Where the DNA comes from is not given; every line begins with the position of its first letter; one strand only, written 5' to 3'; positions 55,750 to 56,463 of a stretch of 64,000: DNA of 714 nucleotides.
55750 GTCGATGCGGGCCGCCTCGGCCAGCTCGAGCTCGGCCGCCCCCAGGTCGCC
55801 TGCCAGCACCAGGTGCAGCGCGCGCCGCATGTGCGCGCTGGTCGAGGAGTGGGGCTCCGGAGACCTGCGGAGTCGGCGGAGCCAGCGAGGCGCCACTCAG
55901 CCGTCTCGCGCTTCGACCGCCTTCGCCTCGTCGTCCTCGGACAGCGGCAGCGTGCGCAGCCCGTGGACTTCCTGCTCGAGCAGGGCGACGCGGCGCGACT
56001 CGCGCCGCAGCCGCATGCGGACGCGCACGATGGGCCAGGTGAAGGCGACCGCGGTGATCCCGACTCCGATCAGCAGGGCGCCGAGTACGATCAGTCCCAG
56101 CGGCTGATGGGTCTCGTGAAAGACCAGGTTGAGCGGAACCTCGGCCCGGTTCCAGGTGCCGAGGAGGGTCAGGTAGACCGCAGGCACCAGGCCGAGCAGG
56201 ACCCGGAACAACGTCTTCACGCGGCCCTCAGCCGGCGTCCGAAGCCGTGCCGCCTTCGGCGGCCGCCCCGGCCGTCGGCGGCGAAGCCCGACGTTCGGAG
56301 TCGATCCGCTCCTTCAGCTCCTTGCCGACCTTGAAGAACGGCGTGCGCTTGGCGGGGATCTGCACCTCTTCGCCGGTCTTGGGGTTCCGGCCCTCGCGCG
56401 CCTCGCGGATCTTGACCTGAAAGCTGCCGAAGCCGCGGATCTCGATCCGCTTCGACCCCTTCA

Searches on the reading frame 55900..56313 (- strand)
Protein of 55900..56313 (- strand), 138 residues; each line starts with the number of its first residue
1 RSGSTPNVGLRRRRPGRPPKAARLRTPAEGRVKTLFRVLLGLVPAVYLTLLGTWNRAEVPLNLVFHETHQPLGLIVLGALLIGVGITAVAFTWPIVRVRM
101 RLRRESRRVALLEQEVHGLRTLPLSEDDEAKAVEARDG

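Call 20: search_protein_families(library=pfam, proteins=[window:55900-56313:-], max_evalue=0.00001)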
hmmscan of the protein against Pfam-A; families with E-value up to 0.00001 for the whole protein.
window:55900-56313:- (138 aa): 1 family
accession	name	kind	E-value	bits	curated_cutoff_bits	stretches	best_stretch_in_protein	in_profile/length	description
PF06305.16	LapA_dom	-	3.3e-13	49.8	28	1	55-116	2-63/64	Lipopolysaccharide assembly protein A domain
